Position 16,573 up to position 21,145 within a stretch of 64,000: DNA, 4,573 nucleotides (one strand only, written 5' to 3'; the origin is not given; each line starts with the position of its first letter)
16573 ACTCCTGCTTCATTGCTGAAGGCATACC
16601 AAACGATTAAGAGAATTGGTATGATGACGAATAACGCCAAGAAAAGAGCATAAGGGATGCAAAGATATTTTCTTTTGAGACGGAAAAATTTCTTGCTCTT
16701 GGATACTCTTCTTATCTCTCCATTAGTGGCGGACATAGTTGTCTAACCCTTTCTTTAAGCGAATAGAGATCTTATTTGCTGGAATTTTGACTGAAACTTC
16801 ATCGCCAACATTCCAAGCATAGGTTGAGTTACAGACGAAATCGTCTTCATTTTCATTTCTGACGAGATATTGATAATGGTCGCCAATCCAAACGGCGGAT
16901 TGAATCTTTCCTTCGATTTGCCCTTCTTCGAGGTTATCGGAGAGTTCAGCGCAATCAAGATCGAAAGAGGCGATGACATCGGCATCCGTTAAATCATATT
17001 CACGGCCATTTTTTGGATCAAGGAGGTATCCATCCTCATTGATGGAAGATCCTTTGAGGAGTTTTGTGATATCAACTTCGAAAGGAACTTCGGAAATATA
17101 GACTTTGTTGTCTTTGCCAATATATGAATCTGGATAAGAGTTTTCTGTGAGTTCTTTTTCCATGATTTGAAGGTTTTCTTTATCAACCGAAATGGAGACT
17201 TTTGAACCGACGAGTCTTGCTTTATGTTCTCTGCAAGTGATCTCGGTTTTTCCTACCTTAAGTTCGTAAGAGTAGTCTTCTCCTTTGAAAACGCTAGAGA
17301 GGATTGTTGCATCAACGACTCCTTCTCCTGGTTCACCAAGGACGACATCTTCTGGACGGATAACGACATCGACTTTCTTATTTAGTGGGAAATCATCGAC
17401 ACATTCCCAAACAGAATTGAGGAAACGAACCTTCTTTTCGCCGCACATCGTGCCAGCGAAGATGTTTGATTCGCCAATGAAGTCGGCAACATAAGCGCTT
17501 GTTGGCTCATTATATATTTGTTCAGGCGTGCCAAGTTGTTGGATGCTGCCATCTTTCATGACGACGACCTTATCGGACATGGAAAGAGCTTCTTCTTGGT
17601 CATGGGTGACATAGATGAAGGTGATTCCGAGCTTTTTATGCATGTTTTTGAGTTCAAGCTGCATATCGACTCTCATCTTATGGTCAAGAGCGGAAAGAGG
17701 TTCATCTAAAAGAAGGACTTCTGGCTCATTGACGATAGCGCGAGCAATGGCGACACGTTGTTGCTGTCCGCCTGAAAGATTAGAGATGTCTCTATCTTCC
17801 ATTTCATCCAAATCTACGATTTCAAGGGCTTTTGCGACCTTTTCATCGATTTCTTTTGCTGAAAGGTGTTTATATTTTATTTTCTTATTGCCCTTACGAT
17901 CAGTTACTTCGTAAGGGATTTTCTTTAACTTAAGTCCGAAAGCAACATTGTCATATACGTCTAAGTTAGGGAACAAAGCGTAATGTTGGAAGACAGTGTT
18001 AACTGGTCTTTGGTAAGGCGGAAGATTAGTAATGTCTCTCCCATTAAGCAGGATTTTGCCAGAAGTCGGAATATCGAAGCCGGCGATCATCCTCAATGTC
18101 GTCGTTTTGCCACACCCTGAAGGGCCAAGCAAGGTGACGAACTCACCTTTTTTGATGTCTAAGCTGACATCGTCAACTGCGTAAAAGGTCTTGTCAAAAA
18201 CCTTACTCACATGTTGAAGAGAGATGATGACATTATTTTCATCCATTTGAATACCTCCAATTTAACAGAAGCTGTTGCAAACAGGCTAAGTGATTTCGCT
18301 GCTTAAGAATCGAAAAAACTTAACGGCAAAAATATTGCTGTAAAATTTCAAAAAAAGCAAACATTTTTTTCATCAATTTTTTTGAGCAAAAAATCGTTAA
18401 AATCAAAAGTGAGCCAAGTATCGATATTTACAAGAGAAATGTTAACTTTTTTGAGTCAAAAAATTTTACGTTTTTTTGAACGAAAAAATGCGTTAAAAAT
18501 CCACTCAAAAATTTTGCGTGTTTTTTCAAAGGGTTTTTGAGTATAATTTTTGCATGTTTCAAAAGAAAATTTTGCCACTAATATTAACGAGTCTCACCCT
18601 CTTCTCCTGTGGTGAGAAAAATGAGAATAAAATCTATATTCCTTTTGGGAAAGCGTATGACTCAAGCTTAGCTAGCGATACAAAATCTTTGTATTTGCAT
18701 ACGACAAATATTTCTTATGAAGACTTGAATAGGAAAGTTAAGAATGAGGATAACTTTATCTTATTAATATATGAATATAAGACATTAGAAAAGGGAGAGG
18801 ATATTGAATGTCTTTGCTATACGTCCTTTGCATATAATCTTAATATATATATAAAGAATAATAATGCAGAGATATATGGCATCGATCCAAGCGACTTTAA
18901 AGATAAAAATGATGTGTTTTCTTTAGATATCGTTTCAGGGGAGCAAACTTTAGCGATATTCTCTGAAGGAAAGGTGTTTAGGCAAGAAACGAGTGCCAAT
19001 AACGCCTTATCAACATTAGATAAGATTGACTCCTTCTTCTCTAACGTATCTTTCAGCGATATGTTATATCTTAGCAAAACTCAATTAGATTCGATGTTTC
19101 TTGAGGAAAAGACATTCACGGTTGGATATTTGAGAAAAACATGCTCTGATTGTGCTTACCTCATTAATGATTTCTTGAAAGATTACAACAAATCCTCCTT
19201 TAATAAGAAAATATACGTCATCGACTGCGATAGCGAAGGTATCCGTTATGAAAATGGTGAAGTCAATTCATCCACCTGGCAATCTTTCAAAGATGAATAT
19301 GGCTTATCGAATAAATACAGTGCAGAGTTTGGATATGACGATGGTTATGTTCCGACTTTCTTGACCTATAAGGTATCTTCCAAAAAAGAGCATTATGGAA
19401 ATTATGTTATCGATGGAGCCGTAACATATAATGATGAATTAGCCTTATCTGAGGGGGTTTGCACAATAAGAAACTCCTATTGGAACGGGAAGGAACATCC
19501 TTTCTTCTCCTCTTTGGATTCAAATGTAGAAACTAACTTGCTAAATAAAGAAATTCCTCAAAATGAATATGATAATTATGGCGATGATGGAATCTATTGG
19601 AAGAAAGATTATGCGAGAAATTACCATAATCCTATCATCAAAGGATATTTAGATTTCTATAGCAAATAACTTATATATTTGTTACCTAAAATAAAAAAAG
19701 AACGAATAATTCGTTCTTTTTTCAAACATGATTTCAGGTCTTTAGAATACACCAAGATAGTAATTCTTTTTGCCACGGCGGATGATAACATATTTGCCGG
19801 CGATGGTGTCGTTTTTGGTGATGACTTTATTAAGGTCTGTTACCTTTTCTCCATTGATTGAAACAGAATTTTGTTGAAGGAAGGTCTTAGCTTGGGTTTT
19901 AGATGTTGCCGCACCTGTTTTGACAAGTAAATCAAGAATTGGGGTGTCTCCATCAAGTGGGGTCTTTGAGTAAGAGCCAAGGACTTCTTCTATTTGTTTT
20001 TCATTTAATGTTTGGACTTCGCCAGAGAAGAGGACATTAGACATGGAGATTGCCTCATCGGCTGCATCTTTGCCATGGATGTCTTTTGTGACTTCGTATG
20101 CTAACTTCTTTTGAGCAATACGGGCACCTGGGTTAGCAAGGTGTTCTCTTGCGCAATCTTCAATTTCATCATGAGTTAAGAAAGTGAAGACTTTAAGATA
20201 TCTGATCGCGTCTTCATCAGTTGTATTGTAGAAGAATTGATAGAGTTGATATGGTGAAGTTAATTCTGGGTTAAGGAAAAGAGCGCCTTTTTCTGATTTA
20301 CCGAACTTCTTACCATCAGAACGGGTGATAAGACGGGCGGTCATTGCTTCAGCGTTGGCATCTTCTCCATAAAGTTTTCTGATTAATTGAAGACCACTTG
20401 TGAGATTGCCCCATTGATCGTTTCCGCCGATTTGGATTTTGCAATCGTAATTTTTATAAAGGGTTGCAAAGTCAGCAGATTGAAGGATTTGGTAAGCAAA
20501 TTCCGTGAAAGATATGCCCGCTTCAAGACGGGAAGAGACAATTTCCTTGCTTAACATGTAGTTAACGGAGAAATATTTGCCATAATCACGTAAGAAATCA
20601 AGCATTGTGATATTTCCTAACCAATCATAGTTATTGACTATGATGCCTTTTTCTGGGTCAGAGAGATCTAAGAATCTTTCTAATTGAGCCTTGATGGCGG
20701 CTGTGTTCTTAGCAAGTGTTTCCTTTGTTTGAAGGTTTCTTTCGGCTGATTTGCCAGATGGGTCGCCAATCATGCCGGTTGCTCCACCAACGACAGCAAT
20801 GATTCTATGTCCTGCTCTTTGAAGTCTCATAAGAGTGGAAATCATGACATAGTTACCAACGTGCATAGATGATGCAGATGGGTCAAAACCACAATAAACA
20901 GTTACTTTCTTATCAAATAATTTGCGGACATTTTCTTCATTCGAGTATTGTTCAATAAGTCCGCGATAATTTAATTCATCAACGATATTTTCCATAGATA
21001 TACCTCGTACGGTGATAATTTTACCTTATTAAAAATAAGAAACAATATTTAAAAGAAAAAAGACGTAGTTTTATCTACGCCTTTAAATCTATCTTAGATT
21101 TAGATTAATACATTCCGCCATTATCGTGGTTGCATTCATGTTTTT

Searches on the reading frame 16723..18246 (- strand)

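Call 55: search_protein_families(library=pfam, proteins=[window:16723-18246:-], max_evalue=0.00001)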
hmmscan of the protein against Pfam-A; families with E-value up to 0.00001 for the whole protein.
window:16723-18246:- (507 aa): 2 families
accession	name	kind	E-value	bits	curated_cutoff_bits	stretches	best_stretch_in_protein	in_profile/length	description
PF00005.33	ABC_tran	-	9.9e-39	133.5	25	1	25-184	2-136/137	ABC transporter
PF08402.16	TOBE_2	-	1.7e-12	47.7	21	0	294-360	1-74/76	TOBE domain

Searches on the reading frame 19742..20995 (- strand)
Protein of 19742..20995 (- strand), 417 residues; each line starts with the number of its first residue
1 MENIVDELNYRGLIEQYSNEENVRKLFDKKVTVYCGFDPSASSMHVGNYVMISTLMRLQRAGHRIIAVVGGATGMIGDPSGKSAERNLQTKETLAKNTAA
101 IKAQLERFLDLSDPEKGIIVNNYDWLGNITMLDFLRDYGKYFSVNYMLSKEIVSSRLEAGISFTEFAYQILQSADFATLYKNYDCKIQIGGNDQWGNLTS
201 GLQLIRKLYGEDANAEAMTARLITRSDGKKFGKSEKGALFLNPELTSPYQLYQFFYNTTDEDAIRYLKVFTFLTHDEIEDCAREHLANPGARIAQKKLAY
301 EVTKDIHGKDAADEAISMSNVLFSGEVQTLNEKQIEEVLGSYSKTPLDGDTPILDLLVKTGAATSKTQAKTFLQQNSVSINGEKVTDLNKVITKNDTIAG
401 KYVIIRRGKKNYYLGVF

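Call 55: search_protein_families(library=pfam, proteins=[window:19742-20995:-], max_evalue=0.00001)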
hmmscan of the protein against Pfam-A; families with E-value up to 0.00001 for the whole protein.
window:19742-20995:- (417 aa): 3 families
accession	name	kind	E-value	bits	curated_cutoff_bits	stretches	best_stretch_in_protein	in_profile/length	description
PF00579.31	tRNA-synt_1b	-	1.6e-80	271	21.1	1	29-323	4-291/292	tRNA synthetases class I (W and Y)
PF22421.1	SYY_C-terminal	-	7.2e-24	83.9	27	1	348-414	15-82/83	Tyrosine--tRNA ligase SYY-like C-terminal domain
PF01479.30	S4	-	9.8e-07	28.9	22.8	1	354-398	4-48/48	S4 domain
